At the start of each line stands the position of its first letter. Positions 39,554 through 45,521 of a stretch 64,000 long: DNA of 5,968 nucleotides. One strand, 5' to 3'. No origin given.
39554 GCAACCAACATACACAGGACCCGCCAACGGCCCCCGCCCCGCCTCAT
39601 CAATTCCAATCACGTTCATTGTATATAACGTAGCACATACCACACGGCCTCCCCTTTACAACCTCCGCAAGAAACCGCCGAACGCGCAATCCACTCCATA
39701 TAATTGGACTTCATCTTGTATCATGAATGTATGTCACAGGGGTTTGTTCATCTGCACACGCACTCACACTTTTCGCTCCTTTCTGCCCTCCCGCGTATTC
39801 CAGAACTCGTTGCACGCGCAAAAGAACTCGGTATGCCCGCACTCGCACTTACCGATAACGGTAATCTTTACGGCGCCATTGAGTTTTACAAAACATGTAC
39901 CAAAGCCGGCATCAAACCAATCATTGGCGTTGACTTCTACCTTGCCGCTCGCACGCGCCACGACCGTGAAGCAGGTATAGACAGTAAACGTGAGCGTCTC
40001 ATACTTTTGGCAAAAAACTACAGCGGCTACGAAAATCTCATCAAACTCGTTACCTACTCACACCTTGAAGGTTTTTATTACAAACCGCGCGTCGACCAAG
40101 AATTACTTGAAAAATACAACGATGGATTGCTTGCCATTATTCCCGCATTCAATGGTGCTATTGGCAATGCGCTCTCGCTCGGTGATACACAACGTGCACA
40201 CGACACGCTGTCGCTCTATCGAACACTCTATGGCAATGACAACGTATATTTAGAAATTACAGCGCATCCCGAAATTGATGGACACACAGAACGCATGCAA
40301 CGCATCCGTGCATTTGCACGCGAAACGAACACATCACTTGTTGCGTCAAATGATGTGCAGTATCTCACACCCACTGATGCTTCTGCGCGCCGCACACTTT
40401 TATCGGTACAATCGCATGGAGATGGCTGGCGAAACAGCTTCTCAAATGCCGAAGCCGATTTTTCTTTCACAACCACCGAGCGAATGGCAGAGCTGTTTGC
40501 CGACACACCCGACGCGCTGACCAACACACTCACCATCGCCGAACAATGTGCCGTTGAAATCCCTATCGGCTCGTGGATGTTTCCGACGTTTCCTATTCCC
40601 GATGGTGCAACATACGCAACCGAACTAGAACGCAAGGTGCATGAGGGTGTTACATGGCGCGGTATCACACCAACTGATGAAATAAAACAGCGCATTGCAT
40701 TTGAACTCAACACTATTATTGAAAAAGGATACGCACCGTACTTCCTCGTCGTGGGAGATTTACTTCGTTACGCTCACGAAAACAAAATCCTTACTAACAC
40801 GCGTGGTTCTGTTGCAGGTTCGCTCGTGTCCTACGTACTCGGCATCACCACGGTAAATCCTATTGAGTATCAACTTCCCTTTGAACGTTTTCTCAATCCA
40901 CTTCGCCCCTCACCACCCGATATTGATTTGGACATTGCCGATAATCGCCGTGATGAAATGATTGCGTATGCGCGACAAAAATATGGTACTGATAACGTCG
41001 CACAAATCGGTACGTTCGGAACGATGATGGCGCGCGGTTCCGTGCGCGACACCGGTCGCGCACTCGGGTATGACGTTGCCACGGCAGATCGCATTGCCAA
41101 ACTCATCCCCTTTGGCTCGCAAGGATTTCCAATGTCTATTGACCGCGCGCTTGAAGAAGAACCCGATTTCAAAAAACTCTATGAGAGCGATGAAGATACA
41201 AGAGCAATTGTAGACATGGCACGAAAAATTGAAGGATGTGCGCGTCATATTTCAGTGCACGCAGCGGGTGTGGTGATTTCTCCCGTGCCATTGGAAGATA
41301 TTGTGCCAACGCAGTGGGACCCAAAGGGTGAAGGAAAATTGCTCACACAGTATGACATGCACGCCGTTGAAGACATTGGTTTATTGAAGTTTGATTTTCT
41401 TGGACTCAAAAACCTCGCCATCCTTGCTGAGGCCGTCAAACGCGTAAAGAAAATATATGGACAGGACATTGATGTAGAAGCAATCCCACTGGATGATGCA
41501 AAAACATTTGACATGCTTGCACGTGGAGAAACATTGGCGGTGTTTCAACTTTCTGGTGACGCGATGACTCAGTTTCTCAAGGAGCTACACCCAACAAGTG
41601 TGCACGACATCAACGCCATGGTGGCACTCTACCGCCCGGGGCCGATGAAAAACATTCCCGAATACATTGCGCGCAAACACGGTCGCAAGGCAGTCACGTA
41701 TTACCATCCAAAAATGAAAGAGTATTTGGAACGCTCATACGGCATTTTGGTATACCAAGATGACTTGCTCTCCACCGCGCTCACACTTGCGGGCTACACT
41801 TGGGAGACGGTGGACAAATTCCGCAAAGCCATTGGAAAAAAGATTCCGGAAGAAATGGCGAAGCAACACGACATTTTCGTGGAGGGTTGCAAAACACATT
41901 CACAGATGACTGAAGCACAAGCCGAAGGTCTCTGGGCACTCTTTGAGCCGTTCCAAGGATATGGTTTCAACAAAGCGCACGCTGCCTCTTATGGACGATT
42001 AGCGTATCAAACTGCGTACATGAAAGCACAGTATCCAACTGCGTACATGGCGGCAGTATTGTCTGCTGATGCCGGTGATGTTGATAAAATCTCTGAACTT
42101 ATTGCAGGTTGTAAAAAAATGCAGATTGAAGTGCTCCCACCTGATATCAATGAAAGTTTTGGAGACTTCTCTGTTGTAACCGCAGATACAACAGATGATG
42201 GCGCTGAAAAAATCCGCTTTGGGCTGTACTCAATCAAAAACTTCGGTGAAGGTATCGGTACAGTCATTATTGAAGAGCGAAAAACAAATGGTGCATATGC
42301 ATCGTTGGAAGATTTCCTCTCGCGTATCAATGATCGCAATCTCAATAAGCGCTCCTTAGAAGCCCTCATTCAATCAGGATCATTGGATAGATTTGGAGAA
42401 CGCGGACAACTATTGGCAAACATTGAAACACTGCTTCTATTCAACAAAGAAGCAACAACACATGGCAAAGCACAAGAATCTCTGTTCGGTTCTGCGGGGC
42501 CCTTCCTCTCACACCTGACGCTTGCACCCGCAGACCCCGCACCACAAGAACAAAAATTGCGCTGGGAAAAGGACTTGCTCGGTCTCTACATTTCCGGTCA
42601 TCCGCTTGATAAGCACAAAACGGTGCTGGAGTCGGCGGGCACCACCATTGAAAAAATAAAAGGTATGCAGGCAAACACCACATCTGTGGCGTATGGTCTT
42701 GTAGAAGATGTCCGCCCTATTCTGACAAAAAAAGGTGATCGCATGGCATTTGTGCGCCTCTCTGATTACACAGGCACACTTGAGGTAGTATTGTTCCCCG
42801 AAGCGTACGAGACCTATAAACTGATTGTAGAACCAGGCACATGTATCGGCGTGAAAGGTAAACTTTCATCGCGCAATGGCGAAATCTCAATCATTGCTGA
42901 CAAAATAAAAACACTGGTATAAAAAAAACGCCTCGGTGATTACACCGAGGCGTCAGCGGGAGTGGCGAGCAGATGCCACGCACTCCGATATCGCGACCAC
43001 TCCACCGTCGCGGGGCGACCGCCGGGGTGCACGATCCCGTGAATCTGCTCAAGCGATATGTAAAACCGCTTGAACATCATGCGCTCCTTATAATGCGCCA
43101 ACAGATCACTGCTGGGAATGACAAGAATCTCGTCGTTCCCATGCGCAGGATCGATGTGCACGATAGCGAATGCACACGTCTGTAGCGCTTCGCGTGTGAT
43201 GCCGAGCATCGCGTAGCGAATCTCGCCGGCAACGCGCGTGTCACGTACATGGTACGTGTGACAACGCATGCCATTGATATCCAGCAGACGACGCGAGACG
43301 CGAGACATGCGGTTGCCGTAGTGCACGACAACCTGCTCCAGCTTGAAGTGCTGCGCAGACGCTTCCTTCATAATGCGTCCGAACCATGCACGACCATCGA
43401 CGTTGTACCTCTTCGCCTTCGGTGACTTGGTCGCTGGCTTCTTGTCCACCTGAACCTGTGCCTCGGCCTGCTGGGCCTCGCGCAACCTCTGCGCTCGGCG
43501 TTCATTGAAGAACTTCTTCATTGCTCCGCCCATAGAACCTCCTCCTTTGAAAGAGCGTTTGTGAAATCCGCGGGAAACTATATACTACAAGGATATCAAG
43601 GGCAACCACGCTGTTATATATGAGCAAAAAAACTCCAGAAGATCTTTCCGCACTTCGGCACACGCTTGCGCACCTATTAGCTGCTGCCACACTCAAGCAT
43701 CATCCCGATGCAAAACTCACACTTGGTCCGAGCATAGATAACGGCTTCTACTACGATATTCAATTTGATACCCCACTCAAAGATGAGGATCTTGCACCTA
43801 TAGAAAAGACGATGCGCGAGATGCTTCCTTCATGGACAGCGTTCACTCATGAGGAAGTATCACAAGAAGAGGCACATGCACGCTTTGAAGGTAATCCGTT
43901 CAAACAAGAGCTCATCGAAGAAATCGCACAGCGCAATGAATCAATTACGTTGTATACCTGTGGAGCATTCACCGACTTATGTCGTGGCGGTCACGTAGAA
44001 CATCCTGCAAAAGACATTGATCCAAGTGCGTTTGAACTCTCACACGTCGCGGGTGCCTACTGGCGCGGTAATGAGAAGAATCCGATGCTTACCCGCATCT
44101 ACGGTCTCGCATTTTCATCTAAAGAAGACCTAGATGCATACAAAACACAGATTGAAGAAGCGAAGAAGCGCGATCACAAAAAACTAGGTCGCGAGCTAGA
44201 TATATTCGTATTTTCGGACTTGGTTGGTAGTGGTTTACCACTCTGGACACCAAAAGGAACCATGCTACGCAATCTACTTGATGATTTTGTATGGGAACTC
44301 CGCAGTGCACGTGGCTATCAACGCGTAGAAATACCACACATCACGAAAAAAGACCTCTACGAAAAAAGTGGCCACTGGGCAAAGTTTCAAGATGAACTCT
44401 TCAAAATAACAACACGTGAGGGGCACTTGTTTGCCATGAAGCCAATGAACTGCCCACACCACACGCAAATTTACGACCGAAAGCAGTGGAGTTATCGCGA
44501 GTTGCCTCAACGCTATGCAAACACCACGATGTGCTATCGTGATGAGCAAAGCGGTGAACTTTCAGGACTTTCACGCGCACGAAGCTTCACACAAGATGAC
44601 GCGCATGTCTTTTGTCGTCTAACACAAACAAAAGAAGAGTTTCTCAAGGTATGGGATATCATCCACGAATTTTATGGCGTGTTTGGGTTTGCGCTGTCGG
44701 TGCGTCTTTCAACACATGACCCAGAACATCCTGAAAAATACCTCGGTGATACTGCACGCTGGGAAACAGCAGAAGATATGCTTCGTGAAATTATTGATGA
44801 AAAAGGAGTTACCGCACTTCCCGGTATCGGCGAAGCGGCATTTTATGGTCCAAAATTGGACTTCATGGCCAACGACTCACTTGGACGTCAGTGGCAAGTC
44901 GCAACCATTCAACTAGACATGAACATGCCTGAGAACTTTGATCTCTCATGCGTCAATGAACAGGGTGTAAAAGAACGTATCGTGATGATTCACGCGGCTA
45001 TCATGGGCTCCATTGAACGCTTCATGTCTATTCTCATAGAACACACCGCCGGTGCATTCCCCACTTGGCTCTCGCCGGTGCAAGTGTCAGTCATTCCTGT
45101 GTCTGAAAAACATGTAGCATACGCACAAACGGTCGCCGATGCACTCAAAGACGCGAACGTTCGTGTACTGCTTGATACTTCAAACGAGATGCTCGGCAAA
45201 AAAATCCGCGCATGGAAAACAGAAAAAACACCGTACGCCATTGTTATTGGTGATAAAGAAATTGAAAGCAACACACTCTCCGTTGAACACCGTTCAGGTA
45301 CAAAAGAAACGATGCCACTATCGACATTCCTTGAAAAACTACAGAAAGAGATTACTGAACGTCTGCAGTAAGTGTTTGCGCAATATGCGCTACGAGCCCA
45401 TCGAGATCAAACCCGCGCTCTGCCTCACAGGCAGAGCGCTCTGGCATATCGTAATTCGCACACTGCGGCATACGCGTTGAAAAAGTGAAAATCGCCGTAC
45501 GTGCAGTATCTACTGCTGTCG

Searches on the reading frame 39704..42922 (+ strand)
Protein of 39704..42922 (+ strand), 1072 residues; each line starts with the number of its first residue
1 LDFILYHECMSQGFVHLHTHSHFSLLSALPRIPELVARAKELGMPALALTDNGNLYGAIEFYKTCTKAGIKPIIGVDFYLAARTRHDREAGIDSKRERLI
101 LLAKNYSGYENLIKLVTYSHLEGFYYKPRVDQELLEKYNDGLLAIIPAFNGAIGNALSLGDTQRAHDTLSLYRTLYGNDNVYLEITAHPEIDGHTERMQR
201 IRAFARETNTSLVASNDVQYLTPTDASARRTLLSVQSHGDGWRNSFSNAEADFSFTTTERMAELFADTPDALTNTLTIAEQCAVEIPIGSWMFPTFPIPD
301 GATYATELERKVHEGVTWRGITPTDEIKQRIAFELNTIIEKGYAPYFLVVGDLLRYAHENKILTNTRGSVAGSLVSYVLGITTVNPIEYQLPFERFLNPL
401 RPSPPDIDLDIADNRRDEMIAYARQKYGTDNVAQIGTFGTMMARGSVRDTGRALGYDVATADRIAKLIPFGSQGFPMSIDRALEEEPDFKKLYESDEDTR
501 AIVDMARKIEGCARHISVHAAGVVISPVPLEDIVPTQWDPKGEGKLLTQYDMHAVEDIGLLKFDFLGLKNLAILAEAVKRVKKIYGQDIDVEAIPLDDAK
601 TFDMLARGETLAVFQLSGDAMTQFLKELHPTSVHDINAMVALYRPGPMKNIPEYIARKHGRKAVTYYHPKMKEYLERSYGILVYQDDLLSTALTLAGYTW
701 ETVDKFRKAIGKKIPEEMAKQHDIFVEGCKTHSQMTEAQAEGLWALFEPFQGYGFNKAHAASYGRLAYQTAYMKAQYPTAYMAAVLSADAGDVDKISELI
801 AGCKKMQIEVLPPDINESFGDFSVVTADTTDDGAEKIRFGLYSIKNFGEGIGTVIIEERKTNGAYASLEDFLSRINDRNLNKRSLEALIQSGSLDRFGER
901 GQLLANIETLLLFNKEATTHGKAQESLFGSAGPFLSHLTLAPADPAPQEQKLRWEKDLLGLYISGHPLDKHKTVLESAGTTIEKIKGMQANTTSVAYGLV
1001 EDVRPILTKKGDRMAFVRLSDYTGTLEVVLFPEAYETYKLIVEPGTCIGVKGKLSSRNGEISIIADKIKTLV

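Call 83: search_protein_families(library=pfam, proteins=[window:39704-42922:+], max_evalue=0.00001)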
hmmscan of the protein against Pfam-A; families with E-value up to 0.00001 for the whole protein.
window:39704-42922:+ (1072 aa): 5 families
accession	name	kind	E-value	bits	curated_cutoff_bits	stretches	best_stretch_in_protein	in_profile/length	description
PF07733.18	DNA_pol3_alpha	-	1.6e-90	303.7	23.9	1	308-567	3-260/260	Bacterial DNA polymerase III alpha NTPase domain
PF17657.6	DNA_pol3_finger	-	1e-52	178.3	22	1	570-732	1-165/166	Bacterial DNA polymerase III alpha subunit finger domain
PF02811.25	PHP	-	5.7e-52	176.8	26.4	1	16-188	1-164/164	PHP domain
PF14579.12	HHH_6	-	2.9e-25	88.7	25.6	1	808-900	2-87/90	Helix-hairpin-helix motif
PF01336.31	tRNA_anti-codon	-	6.7e-15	55.2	27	1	998-1071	5-75/75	OB-fold nucleic acid binding domain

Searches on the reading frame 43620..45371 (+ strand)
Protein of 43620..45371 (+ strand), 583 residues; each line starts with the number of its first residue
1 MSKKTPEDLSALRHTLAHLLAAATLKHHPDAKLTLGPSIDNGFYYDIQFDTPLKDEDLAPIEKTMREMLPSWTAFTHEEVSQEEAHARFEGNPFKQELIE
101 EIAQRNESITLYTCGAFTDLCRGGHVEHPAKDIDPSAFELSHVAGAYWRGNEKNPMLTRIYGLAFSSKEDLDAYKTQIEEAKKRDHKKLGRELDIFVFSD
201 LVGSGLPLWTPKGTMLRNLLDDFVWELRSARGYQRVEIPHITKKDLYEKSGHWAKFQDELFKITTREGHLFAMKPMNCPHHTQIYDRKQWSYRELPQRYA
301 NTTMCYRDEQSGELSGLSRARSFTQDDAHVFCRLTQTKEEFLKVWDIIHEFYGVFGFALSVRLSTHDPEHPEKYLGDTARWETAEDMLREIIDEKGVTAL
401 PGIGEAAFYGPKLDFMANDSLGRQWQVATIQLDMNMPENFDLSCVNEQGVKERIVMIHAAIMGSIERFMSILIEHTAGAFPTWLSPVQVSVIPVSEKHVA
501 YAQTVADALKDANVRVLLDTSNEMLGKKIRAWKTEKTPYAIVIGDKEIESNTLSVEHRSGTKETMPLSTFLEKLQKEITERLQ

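Call 83: search_protein_families(library=pfam, proteins=[window:43620-45371:+], max_evalue=0.00001)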
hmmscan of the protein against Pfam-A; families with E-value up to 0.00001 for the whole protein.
window:43620-45371:+ (583 aa): 3 families
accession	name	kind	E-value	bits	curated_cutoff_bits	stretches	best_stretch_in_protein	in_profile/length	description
PF00587.30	tRNA-synt_2b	-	9.2e-43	146.8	29.3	1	261-475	1-178/179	tRNA synthetase class II core domain (G, H, P, S and T)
PF03129.25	HGTP_anticodon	-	1.8e-24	86.1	21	1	488-576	1-93/94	Anticodon binding domain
PF07973.19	tRNA_SAD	-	1.3e-06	28.7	24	1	109-161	1-44/44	Threonyl and Alanyl tRNA synthetase second additional domain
